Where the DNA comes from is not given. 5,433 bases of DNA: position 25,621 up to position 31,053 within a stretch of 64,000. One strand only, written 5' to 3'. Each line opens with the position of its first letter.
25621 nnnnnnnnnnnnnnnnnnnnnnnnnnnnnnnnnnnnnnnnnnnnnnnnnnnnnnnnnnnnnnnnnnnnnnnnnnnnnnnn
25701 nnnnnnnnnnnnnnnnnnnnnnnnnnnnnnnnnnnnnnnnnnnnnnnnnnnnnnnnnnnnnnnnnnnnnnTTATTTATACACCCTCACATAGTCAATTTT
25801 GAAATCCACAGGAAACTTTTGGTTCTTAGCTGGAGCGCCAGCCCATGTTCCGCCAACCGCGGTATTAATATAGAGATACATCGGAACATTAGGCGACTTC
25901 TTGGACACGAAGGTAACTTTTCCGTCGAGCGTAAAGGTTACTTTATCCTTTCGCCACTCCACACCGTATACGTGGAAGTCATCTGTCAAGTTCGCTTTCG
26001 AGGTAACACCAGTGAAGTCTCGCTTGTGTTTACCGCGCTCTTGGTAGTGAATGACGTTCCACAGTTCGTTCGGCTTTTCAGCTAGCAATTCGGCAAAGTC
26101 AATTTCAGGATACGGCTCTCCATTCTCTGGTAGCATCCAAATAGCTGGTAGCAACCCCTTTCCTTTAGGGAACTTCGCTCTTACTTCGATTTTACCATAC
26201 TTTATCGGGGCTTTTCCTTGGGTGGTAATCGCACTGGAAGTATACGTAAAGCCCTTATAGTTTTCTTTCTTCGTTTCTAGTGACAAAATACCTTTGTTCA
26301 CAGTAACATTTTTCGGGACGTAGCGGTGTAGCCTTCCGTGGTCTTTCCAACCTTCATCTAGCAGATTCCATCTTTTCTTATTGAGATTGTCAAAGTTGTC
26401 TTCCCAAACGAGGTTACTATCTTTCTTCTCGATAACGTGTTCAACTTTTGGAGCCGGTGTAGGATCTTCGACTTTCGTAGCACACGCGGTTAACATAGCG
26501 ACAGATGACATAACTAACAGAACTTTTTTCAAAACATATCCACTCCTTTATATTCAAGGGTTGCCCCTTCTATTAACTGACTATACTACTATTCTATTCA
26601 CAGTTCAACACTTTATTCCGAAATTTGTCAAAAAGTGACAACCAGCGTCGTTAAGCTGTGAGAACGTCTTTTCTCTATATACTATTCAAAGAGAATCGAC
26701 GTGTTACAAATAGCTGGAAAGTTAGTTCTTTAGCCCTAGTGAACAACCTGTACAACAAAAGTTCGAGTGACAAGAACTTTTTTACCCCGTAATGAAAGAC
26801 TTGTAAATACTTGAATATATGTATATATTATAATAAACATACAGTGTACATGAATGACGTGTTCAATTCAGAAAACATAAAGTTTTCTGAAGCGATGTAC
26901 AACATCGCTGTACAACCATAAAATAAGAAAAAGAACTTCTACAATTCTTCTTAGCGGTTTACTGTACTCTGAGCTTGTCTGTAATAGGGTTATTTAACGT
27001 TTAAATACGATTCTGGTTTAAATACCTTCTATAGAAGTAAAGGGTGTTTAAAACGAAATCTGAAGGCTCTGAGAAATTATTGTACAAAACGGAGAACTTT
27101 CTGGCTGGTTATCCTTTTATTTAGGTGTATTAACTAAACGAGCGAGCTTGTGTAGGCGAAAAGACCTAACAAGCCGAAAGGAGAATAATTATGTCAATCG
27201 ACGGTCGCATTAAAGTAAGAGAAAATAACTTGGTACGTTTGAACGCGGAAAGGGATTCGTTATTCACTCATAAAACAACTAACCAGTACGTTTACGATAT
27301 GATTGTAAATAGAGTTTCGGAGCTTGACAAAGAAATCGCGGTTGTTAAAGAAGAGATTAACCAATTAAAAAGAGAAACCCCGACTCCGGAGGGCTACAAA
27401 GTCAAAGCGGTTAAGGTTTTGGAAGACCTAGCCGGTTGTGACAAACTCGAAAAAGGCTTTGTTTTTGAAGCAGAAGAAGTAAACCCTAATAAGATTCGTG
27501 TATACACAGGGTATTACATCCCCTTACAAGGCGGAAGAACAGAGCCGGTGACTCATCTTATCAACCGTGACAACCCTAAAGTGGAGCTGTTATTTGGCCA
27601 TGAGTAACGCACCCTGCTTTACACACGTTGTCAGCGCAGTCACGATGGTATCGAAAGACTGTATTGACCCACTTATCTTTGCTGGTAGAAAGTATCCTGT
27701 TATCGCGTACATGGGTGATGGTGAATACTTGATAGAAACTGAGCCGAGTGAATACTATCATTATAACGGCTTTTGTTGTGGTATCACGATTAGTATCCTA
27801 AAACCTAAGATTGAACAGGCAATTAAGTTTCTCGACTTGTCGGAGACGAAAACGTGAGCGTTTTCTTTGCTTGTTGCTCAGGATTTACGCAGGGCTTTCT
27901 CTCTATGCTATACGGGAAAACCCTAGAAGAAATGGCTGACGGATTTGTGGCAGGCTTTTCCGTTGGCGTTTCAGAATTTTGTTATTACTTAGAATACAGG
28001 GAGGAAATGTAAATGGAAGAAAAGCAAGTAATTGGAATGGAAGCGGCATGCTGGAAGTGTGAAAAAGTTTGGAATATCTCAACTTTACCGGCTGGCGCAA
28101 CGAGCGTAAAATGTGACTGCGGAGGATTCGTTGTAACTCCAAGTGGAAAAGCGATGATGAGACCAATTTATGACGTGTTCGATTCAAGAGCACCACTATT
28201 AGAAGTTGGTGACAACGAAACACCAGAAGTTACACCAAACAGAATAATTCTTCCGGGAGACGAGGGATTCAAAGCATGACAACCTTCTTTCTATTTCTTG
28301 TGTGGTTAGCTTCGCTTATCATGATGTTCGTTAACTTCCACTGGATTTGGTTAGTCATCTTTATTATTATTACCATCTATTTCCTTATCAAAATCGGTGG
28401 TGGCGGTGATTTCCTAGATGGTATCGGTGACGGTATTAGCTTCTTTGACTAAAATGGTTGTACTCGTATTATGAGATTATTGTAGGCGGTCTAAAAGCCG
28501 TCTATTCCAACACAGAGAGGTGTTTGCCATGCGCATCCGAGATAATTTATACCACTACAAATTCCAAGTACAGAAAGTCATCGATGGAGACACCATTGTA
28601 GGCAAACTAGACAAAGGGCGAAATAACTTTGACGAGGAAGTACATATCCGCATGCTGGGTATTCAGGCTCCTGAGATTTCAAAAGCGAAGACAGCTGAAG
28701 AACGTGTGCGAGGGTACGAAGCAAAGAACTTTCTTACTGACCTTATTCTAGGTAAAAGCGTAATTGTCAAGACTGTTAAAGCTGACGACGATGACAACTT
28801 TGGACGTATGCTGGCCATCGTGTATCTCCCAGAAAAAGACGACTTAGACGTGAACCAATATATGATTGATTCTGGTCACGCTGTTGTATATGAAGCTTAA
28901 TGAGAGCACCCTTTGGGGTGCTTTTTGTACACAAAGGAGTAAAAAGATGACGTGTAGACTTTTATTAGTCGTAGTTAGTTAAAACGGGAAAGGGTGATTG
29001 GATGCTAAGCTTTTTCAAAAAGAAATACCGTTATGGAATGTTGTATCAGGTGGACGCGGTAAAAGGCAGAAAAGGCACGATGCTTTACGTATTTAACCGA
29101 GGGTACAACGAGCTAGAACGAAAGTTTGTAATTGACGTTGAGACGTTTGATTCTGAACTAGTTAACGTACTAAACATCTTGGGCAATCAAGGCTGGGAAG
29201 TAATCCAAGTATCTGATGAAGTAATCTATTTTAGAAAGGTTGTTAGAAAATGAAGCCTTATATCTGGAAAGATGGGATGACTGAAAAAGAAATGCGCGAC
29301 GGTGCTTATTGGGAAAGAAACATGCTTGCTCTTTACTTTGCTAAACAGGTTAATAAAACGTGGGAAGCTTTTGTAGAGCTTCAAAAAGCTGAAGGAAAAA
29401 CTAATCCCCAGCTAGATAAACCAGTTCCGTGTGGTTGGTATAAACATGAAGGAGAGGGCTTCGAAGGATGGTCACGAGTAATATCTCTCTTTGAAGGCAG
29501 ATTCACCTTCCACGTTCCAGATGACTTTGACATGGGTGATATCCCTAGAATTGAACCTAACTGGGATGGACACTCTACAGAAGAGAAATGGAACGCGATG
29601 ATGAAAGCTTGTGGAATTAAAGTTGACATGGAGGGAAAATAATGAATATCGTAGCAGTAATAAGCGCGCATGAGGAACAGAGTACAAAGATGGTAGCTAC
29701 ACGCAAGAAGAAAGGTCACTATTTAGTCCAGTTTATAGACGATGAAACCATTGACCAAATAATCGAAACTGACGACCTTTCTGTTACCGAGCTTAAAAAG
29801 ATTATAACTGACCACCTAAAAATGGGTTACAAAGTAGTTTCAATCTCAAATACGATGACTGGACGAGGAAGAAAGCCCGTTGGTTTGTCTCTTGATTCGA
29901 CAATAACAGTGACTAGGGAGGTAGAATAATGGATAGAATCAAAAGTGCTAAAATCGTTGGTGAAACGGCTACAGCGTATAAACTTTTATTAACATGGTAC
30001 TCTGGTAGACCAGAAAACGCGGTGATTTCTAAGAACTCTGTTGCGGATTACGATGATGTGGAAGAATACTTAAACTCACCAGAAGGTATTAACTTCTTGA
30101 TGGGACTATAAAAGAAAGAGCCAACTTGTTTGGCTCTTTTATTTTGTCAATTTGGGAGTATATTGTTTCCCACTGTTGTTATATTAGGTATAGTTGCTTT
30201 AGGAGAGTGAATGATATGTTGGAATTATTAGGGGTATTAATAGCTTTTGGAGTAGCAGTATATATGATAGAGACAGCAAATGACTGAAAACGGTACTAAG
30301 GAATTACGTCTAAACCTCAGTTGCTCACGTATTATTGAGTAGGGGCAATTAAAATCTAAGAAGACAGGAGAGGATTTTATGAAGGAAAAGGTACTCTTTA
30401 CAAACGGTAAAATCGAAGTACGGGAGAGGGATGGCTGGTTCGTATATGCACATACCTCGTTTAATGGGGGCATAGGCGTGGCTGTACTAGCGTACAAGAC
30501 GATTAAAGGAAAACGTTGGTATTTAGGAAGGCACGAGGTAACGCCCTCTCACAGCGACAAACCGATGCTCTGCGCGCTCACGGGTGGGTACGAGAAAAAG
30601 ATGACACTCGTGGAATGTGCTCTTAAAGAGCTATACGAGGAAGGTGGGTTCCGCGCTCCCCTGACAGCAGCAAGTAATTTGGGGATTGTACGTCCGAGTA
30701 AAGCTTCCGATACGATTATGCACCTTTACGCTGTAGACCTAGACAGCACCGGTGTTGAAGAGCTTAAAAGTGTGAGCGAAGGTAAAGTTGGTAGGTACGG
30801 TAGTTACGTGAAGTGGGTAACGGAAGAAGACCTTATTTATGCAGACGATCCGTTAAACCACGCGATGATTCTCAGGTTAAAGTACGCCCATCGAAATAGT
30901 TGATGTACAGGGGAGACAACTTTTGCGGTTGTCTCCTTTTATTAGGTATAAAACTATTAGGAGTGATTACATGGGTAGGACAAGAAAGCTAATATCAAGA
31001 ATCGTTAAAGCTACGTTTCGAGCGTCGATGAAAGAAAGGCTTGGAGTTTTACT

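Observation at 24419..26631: Phage early operon for exopolysaccharide synthesis: processive GT2 + GH16 lipoprotein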

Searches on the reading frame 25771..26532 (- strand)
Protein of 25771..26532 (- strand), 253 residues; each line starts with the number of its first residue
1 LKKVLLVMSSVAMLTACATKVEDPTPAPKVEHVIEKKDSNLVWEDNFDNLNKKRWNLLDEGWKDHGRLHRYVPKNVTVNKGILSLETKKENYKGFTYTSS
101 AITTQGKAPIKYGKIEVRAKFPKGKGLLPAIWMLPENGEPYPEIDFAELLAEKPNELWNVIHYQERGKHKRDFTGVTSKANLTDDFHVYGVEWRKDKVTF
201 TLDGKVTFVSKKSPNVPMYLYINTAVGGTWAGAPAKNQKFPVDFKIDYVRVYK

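Call 3: search_protein_families(library=pfam, proteins=[window:25771-26532:-], max_evalue=0.01)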
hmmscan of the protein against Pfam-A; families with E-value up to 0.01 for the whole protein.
window:25771-26532:- (253 aa): 2 families
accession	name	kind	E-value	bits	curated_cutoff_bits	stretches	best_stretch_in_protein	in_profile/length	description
PF00722.28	Glyco_hydro_16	-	3.8e-26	92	22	1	73-248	11-173/175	Glycosyl hydrolases family 16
PF03935.22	SKN1_KRE6_Sbg1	-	2.9e-13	49.5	30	2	10-136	86-224/501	Beta-glucan synthesis-associated protein SKN1/KRE6/Sbg1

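Call 4: search_protein_families(library=phrogs, proteins=[window:25771-26532:-], max_evalue=0.001)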
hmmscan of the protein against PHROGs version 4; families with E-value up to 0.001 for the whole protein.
window:25771-26532:- (253 aa): 1 family
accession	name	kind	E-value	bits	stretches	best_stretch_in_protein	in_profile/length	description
phrog_17064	-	unknown function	8.1e-18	65.6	1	87-253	231-410/413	-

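Call 5: search_protein_families(library=ncbifam, proteins=[window:25771-26532:-], max_evalue=0.001)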
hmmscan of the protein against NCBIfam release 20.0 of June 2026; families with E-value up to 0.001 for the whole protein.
window:25771-26532:- (253 aa): 4 families
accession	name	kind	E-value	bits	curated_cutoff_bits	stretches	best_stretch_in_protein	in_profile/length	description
NF052454.1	BtaGlycanEglC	equivalog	4.7e-34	118.1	700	1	76-252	275-456/459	endo-1,3-1,4-beta-glycanase EglC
NF052392.1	BetGlycExoK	equivalog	6.5e-16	58.6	350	1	31-217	23-205/261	endo-1,3-1,4-beta-glycanase ExoK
NF047856.1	BGlucanaseBglS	equivalog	2.7e-13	50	300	1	37-224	21-206/237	beta-glucanase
NF041449.1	K_carrageenase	equivalog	2e-10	40.3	350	1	40-135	27-121/283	kappa-carrageenase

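Call 15: find_homologous_proteins(query=window:25771-26532:-)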
Query window:25771-26532:- (253 aa): 1759 proteins with E <= 0.001 among 2326 candidates; the best 120 are listed.
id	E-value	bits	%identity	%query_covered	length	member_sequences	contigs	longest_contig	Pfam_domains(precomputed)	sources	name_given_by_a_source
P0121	1.9e-170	583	100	100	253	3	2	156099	PF03935.23,PF00722.29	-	-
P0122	4.4e-106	372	67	97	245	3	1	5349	PF03935.23,PF00722.29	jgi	-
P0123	8.4e-85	302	53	99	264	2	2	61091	PF03935.23,PF00722.29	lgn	-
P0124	2.6e-83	298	53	100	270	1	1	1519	PF03935.23,PF00722.29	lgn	-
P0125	3.0e-79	284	52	92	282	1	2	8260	PF03935.23,PF00722.29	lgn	-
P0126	4.6e-69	251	50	90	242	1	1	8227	PF03935.23,PF00722.29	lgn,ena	-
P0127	1.6e-67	246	45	100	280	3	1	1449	PF03935.23,PF00722.29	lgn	-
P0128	6.7e-67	244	47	100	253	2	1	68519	PF03935.23,PF00722.29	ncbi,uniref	ncbi:family 16 glycosylhydrolase [Peribacillus sp. NPDC097198]|uniref:glycoside hydrolase family 16 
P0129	1.7e-61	226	47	89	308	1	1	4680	PF03935.23,PF00722.29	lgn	-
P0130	3.9e-61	225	47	84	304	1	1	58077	PF03935.23,PF00722.29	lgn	-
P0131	5.3e-61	224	47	89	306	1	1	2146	PF03935.23,PF00722.29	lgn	-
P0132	4.0e-60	222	47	84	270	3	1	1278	PF03935.23,PF00722.29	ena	-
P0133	3.8e-59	218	46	85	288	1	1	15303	PF03935.23,PF00722.29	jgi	jgi:beta-glucanase (GH16 family)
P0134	1.4e-58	217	41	100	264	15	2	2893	PF03935.23,PF00722.29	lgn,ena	-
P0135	2.4e-58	216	42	100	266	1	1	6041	PF03935.23,PF00722.29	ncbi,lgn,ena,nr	ncbi:MAG: glycoside hydrolase family 16 protein [Paenisporosarcina sp.]|nr:glycoside hydrolase famil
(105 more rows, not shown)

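Call 23: search_solved_structures(query=window:25771-26532:-, max_evalue=0.001, show_alignments=2)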
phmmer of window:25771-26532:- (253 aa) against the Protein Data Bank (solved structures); distinct sequences matched with E-value up to 0.001: 48.
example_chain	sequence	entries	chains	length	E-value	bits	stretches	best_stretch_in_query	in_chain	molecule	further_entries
3azx_A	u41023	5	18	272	1.3e-33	119.8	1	38-253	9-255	Laminarinase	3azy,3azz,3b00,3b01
4dfs_A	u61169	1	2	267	1.7e-33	119.4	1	37-253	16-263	Glycoside hydrolase, family 16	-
5wut_A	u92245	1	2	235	2.3e-32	115.8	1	37-253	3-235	ULam111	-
6t2n_AAA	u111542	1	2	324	3e-32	115.3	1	91-252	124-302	Glycoside hydrolase family 16 protein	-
3iln_A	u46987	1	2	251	4.6e-30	108.2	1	40-253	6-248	Laminarinase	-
4crq_A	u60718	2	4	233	1.3e-29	106.7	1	38-253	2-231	ENDO-1,3-BETA-GLUCANASE, FAMILY GH16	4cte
6xof_A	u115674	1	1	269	1.8e-28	102.9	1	26-253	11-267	GH16 family protein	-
6xqf_A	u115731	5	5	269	6.3e-28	101.2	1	26-253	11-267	GH16 family protein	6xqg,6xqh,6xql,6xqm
6jh5_A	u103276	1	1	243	9.5e-28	100.6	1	40-253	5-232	LamCAT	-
6jhj_A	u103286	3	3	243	1.9e-27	99.6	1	40-253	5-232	LamCAT | laminarinase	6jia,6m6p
2vy0_A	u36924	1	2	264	3.2e-27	98.9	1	34-252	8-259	ENDO-BETA-1,3-GLUCANASE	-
7wwc_A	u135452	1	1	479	2.6e-26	95.9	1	40-252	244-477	beta-1,3(4)-glucanase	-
7ww4_A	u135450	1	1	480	2.6e-26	95.9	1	40-252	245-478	beta-1,3(4)-glucanase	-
3atg_A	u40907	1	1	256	8.9e-26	94.2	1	40-252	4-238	GLUCANASE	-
2hyk_A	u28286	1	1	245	9.5e-26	94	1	39-253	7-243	Beta-1,3-glucanase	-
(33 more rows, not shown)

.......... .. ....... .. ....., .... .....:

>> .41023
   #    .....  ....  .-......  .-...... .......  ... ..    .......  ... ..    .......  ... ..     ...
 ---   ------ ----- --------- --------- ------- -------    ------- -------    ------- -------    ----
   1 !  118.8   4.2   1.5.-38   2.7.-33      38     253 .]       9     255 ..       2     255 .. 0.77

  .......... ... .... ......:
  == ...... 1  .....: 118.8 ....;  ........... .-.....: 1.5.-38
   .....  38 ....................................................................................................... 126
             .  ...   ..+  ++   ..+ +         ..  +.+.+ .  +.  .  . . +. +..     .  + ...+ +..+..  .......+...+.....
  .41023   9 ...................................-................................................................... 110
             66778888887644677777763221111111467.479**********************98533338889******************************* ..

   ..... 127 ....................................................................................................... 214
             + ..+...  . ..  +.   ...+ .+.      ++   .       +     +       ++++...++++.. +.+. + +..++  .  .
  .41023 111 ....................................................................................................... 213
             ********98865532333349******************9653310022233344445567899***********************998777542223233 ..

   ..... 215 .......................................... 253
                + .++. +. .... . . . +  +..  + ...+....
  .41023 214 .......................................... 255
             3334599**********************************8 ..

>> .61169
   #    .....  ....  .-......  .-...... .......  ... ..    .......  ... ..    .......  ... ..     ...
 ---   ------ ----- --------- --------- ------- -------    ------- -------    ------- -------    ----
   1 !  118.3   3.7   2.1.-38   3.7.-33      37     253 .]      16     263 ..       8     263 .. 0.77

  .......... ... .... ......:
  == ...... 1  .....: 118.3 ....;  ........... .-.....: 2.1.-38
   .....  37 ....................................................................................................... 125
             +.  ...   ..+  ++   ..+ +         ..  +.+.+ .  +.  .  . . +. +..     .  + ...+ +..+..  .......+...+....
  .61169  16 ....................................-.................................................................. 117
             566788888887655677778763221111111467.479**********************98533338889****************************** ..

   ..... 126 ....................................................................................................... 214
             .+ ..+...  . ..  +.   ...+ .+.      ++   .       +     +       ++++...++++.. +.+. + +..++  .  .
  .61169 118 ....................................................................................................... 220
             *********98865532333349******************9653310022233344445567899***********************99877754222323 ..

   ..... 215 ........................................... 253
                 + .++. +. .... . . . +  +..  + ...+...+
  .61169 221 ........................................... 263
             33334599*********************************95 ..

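Call 30: search_dna_similar(query=window:25771-26532:-, collection=phages, mode=protein, max_rows=25)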
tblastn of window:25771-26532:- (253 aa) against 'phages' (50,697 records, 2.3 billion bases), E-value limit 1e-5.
Records with a match: 16; places in all: 16; records where one place covers at least 80% of the query: 8.
Best place of each record, by identity: <60% 16.
By first word of the organism name: Sinorhizobium 9; Rhizobium 4; uncultured 2; Bacteriophage 1.
By host as written in the record: Sinorhizobium meliloti 9; - 3; Sinorhizobium americanum X2_28B 2; Sinorhizobium americanum X2_24 1; Sinorhizobium americanum X3_15 1.
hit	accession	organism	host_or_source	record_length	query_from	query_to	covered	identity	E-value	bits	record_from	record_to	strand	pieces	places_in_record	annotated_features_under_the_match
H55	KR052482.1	Sinorhizobium phage phiN3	Sinorhizobium meliloti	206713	2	253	100%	28.7%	1e-18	91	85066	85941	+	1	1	beta-glucanase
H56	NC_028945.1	Sinorhizobium phage phiN3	Sinorhizobium meliloti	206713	2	253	100%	28.7%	1e-18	91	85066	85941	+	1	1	beta-glucanase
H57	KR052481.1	Sinorhizobium phage phiM19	Sinorhizobium meliloti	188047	2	253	100%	28.3%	1e-17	87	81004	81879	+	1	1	beta-glucanase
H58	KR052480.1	Sinorhizobium phage phiM7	Sinorhizobium meliloti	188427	2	253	100%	28.3%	1e-17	87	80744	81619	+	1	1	beta-glucanase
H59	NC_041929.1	Sinorhizobium phage phiM7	Sinorhizobium meliloti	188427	2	253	100%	28.3%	1e-17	87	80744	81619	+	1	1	beta-glucanase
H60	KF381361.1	Sinorhizobium phage phiM12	Sinorhizobium meliloti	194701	2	253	100%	28.3%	1e-17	87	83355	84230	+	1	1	putative beta-glucanase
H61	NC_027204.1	Sinorhizobium phage phiM12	Sinorhizobium meliloti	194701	2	253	100%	28.3%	1e-17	87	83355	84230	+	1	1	putative beta-glucanase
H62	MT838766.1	Bacteriophage sp.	human fecal samples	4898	41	253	84%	30.6%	5e-17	86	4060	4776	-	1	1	record has no annotation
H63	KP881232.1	Sinorhizobium phage phiM9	Sinorhizobium meliloti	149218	64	253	75%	28.6%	3e-13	75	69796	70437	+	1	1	putative glycosyl hydrolase family 16 laminarinase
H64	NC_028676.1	Sinorhizobium phage phiM9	Sinorhizobium meliloti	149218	64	253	75%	28.6%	3e-13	75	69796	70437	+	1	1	putative glycosyl hydrolase family 16 laminarinase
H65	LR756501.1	uncultured phage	metagenomic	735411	44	227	73%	28.2%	5e-10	65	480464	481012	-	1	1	record has no annotation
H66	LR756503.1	uncultured phage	metagenomic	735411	44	227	73%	28.2%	5e-10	65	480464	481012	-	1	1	record has no annotation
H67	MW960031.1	Rhizobium phage RHph_X2_24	Sinorhizobium americanum X2_24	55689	93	253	64%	32.2%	6e-17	86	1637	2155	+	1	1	beta-glucanase protein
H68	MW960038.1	Rhizobium phage RHph_X3_15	Sinorhizobium americanum X3_15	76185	93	253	64%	31.1%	1e-15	82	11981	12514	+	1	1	beta-glucanase protein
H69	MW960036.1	Rhizobium phage RHph_X2_28B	Sinorhizobium americanum X2_28B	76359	93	253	64%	31.1%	1e-15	82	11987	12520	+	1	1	beta-glucanase protein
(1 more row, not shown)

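Call 32: find_related_loci(query=window:25771-26532:-, collection=viral_contigs, flank=8000)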
Query window:25771-26532:- (253 aa) in viral_contigs; peptide patterns used: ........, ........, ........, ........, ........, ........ (x = any residue, [..] = any of these).
14 stretches matched a pattern, but none encodes a relative of the query by tblastn (E <= 1e-3).

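Call 47: find_encoding_contigs(protein=P0122, flank=6000, max_places=3)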
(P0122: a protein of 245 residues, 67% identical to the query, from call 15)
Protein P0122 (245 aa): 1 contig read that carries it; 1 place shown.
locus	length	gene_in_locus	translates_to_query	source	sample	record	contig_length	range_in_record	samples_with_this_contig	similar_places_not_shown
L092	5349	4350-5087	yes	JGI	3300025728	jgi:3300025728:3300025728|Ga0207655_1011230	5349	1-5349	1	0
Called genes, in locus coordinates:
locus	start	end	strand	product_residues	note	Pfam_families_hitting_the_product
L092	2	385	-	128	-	?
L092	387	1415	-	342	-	PF01467:CTP_transf_like (weak), PF13521:AAA_28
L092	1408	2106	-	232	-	PF04973:NMN_transporter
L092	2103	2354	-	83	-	-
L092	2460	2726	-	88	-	-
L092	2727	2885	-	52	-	-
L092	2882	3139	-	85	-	-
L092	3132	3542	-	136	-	-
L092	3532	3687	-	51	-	-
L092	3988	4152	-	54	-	-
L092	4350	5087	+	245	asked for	PF03935:SKN1_KRE6_Sbg1, PF00722:Glyco_hydro_16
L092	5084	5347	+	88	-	?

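Call 75: predict_structure(alignment_id=A2)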
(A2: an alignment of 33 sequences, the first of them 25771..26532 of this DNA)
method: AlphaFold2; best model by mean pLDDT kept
length: 253 residues; sequences in the alignment: 33
mean_pLDDT: 91.5   pTM: 0.82
mean pLDDT of the five models: 91.5, 91.5, 90.7, 90.5, 90.5
residues with pLDDT >= 90: 210; 70-90: 9; 50-70: 31; < 50: 3
segments of 3 or more residues with pLDDT < 50: 31-33
pLDDT, mean of each block of 10 residues (from residue 1): 58 59 65 65 96 97 93 98 98 98 98 98 98 97 96 97 96 97 98 98 98 98 97 97 98 96
secondary structure, 60 per line:
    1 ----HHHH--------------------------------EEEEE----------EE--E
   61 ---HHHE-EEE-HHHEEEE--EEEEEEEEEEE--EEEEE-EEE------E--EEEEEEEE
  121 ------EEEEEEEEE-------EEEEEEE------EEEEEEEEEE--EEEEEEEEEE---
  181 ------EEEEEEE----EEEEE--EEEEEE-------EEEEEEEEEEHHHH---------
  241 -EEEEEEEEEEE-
elements in order: H5-8 E41-45 E69-71 E76-79 E82-92 E95-99 E101-103 E113-120 E127-135 E143-149 E156-165 E168-177 E187-193 E198-202 E205-210 E218-227 H228-231 E242-252

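Call 78: fold_search(model_id=the predicted structure, library=pdb)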
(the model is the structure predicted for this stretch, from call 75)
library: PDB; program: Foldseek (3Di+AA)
matches with E <= 10: 500; with E <= 0.001: 500
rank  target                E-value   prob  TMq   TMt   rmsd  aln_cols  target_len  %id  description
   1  3azx_A                1.4e-23  1.00  0.75  0.76   3.1       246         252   35  Crystal structure of the laminarinase catalytic domain from Thermotoga maritima MSB8 (released 2011-11-23)
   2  4dfs_A                3.8e-23  1.00  0.77  0.78   2.7       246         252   34  Structure of the catalytic domain of an endo-1,3-beta-glucanase (laminarinase) from Thermotoga petrophila RKU-1 (released 2012-03-14)
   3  3b01_B                1.0e-22  1.00  0.77  0.78   2.6       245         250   35  Crystal structure of the laminarinase catalytic domain from Thermotoga maritima MSB8 (released 2011-11-23)
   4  2vy0_B                1.1e-22  1.00  0.76  0.73   2.9       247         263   32  The X-ray structure of endo-beta-1,3-glucanase from Pyrococcus furiosus (released 2009-03-24)
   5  3azy_A                1.6e-22  1.00  0.75  0.76   4.0       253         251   35  Crystal structure of the laminarinase catalytic domain from Thermotoga maritima MSB8 (released 2011-11-23)
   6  3azz_A                1.8e-22  1.00  0.79  0.80   2.8       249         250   35  Crystal structure of the laminarinase catalytic domain from Thermotoga maritima MSB8 in complex with gluconolactone (released 2011-11-23)
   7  2vy0_A                2.3e-22  1.00  0.76  0.73   2.9       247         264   32  The X-ray structure of endo-beta-1,3-glucanase from Pyrococcus furiosus (released 2009-03-24)
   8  4crq_A                1.7e-21  1.00  0.79  0.86   1.9       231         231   32  Crystal structure of the catalytic domain of the modular laminarinase ZgLamC mutant E142S (released 2015-01-14)
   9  2hyk                  1.8e-21  1.00  0.76  0.81   2.7       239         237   28  The crystal structure of an endo-beta-1,3-glucanase from alkaliphilic Nocardiopsis sp.strain F96 (released 2007-10-02)
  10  3atg                  2.2e-21  1.00  0.75  0.79   3.0       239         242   30  endo-1,3-beta-glucanase from Cellulosimicrobium cellulans (released 2012-01-18)
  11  6t2n_AAA              3.4e-21  1.00  0.77  0.70   3.0       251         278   33  Prominent members of the human gut microbiota express endo-acting O-glycanases to initiate mucin breakdown (released 2020-07-08)
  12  3iln_A                9.3e-21  1.00  0.75  0.76   3.1       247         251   30  X-ray structure of the laminarinase from Rhodothermus marinus (released 2010-08-18)
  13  6jhj                  1.1e-20  1.00  0.79  0.86   1.8       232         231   28  Structure of Marine bacterial laminarinase mutant-E135A (released 2019-04-03)
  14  6jh5                  1.2e-20  1.00  0.79  0.86   2.2       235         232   29  Structure of Marine bacterial laminarinase (released 2019-04-03)
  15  7wwc_A                2.2e-20  1.00  0.78  0.42   2.4       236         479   31  Crystal structure of beta-1,3(4)-glucanase with Laminaritriose (released 2023-02-15)
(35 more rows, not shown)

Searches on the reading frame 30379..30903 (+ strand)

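Call 84: search_protein_families(library=pfam, proteins=[window:30379-30903:+], max_evalue=0.0001)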
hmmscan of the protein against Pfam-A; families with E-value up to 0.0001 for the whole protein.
window:30379-30903:+ (174 aa): 1 family
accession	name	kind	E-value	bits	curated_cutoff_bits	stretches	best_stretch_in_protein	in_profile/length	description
PF00293.34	NUDIX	-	4.1e-05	24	21.1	1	61-156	27-122/134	NUDIX domain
